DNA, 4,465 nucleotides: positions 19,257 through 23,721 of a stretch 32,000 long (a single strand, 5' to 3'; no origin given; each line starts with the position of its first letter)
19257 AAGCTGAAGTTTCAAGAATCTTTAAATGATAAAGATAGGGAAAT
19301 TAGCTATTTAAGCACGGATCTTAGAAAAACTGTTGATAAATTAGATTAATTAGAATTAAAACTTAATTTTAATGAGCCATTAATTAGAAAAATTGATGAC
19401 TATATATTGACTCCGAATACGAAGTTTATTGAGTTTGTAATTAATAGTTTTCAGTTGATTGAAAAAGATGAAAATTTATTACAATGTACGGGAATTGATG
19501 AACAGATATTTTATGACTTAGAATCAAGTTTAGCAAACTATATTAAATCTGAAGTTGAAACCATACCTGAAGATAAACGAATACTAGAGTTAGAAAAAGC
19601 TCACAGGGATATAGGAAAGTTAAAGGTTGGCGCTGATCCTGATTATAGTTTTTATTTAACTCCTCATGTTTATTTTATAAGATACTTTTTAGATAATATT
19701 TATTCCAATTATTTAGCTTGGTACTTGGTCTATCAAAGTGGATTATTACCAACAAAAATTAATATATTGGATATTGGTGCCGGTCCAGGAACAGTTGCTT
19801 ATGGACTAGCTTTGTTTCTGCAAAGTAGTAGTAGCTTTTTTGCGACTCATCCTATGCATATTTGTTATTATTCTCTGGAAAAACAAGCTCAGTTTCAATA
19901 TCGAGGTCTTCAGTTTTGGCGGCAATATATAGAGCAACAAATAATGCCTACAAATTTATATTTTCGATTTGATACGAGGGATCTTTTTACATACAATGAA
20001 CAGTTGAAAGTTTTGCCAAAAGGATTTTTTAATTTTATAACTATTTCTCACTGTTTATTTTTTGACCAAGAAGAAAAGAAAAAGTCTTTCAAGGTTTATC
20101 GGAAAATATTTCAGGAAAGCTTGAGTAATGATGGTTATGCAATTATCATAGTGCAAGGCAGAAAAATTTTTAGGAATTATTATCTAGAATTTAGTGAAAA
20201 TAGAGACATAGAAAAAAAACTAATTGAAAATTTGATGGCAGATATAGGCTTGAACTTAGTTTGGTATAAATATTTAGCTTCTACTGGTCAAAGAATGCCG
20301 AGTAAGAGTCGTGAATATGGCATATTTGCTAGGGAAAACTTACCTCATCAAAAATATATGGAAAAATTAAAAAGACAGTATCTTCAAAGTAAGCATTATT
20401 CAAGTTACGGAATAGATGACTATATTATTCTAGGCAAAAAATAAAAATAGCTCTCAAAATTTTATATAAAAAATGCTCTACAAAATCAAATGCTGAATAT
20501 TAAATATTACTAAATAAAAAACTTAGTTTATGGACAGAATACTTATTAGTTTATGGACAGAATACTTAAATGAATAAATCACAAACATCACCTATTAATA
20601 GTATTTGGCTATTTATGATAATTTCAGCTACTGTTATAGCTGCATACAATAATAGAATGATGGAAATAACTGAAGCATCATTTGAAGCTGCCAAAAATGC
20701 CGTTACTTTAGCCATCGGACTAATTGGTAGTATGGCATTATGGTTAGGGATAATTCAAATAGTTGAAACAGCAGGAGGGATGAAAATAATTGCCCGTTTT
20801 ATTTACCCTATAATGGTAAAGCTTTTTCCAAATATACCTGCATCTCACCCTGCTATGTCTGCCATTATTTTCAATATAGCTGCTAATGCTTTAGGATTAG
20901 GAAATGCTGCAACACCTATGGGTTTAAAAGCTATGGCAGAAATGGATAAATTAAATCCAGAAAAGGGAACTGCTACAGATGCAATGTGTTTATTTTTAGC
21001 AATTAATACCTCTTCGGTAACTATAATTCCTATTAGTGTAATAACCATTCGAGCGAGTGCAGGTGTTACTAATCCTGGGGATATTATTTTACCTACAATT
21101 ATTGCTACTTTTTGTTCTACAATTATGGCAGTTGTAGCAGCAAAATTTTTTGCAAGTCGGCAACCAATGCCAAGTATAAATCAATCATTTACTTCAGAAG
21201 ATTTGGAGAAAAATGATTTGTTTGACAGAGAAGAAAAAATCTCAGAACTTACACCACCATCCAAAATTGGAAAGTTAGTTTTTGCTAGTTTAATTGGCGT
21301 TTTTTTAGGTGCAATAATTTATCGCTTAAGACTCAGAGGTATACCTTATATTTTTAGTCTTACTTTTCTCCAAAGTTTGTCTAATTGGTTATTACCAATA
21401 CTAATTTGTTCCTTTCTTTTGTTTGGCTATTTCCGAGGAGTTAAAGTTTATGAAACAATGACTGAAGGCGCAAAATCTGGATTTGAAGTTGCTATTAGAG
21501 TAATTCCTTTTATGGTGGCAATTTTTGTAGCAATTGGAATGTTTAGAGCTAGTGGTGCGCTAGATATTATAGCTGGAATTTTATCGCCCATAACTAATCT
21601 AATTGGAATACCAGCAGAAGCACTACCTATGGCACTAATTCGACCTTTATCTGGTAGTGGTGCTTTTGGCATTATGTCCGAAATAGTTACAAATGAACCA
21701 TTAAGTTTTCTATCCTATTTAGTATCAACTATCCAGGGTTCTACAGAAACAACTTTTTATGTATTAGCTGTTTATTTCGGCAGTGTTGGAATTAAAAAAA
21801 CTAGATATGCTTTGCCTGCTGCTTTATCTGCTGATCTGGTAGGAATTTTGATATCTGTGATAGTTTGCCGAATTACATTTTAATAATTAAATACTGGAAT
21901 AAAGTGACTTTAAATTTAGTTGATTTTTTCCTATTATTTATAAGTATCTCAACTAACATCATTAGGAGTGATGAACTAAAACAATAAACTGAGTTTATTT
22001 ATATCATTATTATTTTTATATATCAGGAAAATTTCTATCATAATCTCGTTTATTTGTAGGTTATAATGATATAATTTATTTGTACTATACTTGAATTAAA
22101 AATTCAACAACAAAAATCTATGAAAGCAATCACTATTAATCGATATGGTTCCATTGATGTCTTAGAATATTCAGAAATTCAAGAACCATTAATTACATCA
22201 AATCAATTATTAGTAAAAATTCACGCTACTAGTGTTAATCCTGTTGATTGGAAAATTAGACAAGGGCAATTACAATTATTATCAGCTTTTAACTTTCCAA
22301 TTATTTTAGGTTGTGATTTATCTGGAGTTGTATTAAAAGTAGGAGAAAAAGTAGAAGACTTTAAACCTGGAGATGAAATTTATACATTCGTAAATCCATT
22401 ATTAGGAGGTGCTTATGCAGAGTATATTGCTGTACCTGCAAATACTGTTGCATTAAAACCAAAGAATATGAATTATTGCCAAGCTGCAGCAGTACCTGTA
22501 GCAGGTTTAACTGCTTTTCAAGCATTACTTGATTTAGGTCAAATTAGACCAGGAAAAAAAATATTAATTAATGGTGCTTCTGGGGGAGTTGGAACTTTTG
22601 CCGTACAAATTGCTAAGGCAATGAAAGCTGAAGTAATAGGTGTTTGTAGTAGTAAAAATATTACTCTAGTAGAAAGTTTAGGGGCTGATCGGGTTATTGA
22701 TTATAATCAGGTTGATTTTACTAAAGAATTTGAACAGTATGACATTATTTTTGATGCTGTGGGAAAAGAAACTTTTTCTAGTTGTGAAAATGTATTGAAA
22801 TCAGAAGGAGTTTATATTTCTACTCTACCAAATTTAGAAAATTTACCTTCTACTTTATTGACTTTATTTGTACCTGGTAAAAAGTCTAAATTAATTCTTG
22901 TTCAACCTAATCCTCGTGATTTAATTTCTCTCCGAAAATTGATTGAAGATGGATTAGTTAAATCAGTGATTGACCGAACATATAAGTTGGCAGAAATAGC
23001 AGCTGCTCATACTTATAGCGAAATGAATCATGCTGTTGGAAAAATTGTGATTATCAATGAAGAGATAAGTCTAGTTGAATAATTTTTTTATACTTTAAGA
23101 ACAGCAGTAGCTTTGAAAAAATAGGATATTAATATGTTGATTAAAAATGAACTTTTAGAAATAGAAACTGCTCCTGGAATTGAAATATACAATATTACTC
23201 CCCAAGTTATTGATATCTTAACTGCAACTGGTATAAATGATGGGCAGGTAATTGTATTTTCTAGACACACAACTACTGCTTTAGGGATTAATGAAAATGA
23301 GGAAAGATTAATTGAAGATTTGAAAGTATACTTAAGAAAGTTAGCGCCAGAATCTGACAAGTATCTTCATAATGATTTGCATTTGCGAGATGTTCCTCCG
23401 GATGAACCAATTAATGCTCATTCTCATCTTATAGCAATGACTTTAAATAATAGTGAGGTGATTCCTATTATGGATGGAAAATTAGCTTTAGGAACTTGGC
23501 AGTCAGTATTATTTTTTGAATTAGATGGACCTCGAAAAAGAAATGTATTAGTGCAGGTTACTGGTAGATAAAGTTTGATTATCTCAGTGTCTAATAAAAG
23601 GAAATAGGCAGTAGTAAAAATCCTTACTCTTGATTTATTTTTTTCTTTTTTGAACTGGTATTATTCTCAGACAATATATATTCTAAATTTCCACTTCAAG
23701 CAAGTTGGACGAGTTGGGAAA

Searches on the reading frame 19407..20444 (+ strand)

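Call 6: search_protein_families(library=pfam, proteins=[window:19407-20444:+], max_evalue=0.01)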
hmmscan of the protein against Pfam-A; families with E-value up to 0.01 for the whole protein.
window:19407-20444:+ (345 aa): 1 family
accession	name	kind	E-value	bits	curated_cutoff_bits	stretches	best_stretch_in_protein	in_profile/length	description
PF13489.12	Methyltransf_23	-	0.008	16.4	27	0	109-251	15-120/164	Methyltransferase domain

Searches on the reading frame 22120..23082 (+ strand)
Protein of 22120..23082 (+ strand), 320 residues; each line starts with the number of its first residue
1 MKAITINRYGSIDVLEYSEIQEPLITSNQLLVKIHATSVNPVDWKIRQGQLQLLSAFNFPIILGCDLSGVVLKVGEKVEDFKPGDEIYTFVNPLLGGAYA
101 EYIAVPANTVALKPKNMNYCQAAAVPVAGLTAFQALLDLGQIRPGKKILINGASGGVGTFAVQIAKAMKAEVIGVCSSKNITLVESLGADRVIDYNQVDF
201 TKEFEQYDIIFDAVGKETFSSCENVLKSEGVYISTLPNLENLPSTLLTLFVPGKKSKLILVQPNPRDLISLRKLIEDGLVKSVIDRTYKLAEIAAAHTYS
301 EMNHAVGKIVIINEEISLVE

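Call 6: search_protein_families(library=pfam, proteins=[window:22120-23082:+], max_evalue=0.01)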
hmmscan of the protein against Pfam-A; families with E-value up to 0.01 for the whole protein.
window:22120-23082:+ (320 aa): 4 families
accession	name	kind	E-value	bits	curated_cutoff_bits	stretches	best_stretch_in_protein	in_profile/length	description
PF13602.12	ADH_zinc_N_2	-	3.7e-26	93.1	27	1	187-311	1-134/134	Zinc-binding dehydrogenase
PF08240.17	ADH_N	-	6.2e-19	68.6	23.5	1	28-114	3-103/104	Alcohol dehydrogenase GroES-like domain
PF00107.32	ADH_zinc_N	-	6e-16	59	31.8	1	156-232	1-85/129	Zinc-binding dehydrogenase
PF11017.14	DUF2855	-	0.008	16.5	30.9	0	143-219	142-222/335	Protein of unknown function (DUF2855)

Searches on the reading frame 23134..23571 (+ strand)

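Call 6: search_protein_families(library=pfam, proteins=[window:23134-23571:+], max_evalue=0.01)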
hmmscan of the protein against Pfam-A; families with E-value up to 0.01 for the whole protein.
window:23134-23571:+ (145 aa): 1 family
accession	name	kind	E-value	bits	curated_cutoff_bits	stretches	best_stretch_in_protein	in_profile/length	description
PF01894.22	UPF0047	-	8.9e-37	126.3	27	1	20-142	1-117/117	Uncharacterised protein family UPF0047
